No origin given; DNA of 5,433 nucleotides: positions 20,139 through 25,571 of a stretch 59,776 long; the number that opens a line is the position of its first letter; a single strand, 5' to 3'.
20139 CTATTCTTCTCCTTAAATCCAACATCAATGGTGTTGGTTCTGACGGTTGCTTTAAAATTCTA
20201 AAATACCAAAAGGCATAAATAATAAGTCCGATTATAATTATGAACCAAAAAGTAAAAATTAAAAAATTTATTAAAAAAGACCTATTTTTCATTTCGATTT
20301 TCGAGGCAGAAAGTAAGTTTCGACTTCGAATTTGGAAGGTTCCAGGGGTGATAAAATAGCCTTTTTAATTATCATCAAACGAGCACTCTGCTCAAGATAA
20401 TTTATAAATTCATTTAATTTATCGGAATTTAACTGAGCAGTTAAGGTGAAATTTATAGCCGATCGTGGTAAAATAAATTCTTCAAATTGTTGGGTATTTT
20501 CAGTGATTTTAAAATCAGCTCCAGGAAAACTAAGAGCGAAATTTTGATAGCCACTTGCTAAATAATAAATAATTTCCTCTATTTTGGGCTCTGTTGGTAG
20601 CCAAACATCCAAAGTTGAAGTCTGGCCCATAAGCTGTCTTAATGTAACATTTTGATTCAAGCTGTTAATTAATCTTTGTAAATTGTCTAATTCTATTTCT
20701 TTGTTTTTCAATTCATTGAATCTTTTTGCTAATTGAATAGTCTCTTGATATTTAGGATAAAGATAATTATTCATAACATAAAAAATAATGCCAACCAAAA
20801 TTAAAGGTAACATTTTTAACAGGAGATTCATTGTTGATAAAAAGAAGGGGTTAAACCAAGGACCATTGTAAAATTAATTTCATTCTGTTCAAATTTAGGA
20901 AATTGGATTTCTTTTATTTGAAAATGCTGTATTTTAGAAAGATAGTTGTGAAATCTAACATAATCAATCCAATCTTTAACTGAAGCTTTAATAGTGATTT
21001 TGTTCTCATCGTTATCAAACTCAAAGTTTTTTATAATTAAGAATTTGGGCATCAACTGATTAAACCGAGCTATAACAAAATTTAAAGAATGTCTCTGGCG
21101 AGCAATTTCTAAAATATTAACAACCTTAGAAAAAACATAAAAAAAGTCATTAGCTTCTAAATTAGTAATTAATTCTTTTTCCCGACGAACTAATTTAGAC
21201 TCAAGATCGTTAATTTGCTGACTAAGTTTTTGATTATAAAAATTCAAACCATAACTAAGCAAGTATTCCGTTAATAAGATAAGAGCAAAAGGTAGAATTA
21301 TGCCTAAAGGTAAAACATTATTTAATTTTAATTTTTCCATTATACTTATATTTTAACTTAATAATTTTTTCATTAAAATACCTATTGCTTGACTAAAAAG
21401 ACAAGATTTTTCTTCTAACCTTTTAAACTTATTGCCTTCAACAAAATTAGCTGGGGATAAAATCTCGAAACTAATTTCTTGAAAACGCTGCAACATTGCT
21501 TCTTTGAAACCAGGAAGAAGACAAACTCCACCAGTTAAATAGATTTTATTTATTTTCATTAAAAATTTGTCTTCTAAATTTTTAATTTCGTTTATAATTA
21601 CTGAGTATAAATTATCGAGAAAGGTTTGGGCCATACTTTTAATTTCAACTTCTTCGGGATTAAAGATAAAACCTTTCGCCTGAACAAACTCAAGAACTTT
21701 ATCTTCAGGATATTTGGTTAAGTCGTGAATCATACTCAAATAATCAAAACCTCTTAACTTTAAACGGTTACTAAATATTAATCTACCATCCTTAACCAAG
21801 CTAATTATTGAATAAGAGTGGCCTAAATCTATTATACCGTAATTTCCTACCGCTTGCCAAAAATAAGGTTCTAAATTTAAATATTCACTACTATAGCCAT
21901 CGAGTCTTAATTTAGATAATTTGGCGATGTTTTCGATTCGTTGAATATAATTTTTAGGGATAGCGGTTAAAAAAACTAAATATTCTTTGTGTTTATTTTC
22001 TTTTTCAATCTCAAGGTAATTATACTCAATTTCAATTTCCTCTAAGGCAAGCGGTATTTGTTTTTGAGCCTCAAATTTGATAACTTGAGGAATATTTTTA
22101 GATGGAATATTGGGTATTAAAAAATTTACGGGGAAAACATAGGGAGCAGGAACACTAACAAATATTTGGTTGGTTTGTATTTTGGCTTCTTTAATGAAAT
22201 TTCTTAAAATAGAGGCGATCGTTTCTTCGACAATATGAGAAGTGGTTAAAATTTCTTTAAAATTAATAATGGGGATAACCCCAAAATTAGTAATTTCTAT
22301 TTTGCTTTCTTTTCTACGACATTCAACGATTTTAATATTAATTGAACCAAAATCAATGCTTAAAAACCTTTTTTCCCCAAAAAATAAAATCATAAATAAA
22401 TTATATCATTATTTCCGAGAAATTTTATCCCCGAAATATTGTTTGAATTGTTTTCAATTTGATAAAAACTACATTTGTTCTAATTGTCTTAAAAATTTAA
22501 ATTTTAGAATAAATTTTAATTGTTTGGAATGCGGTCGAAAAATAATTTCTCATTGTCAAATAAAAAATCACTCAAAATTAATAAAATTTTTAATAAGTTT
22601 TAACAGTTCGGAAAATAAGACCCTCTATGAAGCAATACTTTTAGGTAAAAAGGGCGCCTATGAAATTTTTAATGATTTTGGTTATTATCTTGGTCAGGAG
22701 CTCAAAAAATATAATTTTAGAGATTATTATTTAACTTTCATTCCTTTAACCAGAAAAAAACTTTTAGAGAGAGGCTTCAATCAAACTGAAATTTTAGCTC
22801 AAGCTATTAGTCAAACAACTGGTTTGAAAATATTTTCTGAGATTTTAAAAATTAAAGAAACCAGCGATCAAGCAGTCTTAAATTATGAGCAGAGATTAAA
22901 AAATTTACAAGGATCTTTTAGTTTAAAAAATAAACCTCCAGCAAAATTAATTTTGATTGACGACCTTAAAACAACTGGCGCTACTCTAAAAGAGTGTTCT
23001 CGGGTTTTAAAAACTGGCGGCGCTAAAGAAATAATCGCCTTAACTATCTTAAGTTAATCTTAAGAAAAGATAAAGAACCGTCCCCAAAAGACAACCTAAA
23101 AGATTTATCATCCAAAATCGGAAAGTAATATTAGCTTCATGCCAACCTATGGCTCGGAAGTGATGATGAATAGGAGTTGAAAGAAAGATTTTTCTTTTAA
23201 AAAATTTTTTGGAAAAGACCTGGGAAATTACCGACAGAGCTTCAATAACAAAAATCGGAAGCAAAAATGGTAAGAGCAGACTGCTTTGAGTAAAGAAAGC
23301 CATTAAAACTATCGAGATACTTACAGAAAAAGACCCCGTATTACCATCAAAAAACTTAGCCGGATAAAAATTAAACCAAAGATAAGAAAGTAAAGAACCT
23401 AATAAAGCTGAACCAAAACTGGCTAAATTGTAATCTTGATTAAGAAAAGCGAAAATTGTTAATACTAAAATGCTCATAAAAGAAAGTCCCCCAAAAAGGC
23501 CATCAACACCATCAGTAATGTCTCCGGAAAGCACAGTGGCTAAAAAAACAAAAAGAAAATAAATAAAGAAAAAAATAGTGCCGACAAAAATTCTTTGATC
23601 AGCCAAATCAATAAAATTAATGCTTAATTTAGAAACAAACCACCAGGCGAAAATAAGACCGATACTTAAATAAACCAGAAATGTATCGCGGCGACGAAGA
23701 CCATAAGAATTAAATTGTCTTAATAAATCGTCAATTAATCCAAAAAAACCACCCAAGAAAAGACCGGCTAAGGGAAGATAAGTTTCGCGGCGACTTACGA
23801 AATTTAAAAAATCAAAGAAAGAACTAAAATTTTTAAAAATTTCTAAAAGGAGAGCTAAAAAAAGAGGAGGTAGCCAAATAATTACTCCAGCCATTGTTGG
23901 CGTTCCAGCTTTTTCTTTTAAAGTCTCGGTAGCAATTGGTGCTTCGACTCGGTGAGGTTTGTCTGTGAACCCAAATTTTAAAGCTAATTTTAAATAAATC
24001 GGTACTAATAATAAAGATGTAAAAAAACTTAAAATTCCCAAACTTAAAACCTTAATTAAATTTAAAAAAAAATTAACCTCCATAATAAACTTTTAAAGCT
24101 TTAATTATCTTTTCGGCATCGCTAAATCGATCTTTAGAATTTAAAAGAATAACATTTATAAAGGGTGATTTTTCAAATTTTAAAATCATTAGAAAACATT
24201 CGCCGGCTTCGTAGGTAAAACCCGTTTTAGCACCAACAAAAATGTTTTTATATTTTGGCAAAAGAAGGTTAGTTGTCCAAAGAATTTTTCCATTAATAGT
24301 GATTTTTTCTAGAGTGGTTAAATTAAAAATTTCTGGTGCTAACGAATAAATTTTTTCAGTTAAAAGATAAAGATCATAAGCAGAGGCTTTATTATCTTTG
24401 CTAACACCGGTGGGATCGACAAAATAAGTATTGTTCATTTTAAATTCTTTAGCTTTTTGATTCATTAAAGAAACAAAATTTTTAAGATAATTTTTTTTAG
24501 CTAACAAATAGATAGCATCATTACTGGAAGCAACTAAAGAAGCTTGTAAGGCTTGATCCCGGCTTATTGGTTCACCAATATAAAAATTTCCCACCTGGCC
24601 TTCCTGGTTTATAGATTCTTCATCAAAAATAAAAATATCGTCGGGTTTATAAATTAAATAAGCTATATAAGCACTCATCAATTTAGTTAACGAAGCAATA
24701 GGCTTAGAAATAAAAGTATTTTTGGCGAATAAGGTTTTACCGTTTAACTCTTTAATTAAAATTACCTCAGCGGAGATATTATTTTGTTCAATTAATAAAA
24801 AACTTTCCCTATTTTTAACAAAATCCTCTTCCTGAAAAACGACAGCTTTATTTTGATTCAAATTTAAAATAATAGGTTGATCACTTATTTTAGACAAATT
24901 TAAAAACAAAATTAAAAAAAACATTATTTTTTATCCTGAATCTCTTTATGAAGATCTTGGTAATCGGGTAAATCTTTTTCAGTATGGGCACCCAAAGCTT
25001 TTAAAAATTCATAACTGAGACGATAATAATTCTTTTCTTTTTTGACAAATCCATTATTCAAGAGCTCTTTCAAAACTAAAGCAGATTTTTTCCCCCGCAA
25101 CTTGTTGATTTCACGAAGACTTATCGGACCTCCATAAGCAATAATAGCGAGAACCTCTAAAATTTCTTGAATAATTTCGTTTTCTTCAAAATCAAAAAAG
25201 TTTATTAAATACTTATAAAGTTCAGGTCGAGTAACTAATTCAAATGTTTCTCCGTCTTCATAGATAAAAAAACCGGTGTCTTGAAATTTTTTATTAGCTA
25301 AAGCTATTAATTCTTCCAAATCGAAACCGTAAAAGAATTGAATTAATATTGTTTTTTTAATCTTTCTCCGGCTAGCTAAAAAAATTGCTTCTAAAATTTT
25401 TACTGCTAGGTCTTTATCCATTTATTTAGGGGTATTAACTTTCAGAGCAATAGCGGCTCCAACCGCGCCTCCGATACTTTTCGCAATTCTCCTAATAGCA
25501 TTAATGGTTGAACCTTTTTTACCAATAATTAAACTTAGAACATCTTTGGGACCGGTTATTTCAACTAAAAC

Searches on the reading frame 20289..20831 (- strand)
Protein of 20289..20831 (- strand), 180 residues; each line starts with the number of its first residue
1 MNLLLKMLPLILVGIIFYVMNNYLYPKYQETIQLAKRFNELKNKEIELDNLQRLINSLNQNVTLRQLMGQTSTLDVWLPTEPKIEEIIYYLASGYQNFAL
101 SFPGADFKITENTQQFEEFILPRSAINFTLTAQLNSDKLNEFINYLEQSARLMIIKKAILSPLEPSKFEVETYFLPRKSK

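Call 85: search_protein_families(library=pfam, proteins=[window:20289-20831:-], max_evalue=0.01)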
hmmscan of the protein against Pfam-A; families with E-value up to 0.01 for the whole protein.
window:20289-20831:- (180 aa): 0 families

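Call 110: search_protein_families(library=pfam, proteins=[window:20289-20831:-], max_evalue=10)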
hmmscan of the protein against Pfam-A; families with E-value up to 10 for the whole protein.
window:20289-20831:- (180 aa): 2 families
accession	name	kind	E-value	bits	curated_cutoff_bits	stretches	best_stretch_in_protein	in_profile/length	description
PF15593.11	Imm42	-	0.017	16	27.2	1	13-50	26-63/162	Immunity protein 42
PF10368.14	YkyA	-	0.035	14.3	28.8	1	23-61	119-158/186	Putative cell-wall binding lipoprotein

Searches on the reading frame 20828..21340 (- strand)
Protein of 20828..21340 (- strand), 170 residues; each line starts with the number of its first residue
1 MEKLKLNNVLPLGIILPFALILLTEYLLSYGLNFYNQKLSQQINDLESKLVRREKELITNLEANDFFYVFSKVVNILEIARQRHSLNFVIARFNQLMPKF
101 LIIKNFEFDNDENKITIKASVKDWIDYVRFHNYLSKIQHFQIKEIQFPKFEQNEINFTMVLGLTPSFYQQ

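Call 85: search_protein_families(library=pfam, proteins=[window:20828-21340:-], max_evalue=0.01)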
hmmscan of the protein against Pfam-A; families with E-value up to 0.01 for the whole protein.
window:20828-21340:- (170 aa): 0 families

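Call 110: search_protein_families(library=pfam, proteins=[window:20828-21340:-], max_evalue=10)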
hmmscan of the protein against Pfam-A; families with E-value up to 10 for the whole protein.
window:20828-21340:- (170 aa): 1 family
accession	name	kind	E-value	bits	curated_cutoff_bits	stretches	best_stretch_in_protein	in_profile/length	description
PF16482.11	Staufen_C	-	0.16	12.6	27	1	128-161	44-77/111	Staufen C-terminal domain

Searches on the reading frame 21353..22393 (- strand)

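Call 85: search_protein_families(library=pfam, proteins=[window:21353-22393:-], max_evalue=0.01)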
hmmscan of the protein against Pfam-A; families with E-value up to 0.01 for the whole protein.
window:21353-22393:- (346 aa): 1 family
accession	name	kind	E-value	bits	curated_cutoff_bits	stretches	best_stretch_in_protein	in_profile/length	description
PF11104.14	PilM_2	-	9.2e-18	64.7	27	1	13-342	2-338/340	Type IV pilus assembly protein PilM;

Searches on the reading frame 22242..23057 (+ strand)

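Call 107: search_protein_families(library=pfam, proteins=[window:22242-23057:+], max_evalue=0.001)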
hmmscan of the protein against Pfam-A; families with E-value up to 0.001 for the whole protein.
window:22242-23057:+ (271 aa): 2 families
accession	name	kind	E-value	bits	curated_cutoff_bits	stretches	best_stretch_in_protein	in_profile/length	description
PF00156.33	Pribosyltran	-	9.1e-05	22.3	26.3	1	218-269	79-123/158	Phosphoribosyl transferase domain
PF18912.6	DZR_2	-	0.00077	19.7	27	0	61-101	4-46/56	Double zinc ribbon domain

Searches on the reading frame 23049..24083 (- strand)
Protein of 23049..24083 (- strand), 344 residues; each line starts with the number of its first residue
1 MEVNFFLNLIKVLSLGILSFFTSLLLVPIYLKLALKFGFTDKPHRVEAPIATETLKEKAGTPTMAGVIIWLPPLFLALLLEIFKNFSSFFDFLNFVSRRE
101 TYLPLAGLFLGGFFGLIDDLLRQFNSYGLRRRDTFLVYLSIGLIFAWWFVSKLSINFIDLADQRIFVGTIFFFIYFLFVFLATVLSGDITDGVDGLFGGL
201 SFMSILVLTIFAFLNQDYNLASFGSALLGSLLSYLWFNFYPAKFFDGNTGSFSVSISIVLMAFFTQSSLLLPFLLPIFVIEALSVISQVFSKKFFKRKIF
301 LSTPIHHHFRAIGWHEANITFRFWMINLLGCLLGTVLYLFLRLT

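Call 85: search_protein_families(library=pfam, proteins=[window:23049-24083:-], max_evalue=0.01)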
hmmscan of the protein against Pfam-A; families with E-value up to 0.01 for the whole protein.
window:23049-24083:- (344 aa): 1 family
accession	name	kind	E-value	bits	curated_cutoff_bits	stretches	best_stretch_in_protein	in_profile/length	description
PF00953.26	Glycos_transf_4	-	8.2e-18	65.3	27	1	105-262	5-156/160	Glycosyl transferase family 4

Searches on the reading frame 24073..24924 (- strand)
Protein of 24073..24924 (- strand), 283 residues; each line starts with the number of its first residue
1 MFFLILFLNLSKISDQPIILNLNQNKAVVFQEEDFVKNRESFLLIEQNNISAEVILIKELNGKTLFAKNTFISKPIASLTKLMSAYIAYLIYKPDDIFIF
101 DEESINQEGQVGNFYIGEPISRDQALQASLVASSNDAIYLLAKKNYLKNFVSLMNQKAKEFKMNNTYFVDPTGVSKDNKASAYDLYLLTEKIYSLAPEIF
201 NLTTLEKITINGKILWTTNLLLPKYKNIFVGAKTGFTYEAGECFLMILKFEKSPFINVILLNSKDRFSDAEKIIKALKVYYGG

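Call 85: search_protein_families(library=pfam, proteins=[window:24073-24924:-], max_evalue=0.01)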
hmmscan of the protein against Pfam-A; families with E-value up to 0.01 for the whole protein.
window:24073-24924:- (283 aa): 1 family
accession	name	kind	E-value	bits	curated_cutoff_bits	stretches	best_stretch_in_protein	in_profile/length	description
PF00768.25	Peptidase_S11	-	5.1e-35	121.5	27.6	1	49-260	9-235/239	D-alanyl-D-alanine carboxypeptidase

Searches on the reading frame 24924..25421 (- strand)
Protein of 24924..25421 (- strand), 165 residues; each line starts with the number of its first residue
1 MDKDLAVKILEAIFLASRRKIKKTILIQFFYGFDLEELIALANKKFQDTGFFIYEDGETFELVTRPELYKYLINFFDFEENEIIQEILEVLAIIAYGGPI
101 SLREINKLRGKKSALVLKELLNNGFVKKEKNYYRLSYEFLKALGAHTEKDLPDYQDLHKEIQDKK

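Call 85: search_protein_families(library=pfam, proteins=[window:24924-25421:-], max_evalue=0.01)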
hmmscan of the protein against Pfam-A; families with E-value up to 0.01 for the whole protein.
window:24924-25421:- (165 aa): 1 family
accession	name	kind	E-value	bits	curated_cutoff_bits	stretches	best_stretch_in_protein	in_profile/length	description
PF04079.22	SMC_ScpB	-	4.8e-23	81.9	27.4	1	9-153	2-159/160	Segregation and condensation complex subunit ScpB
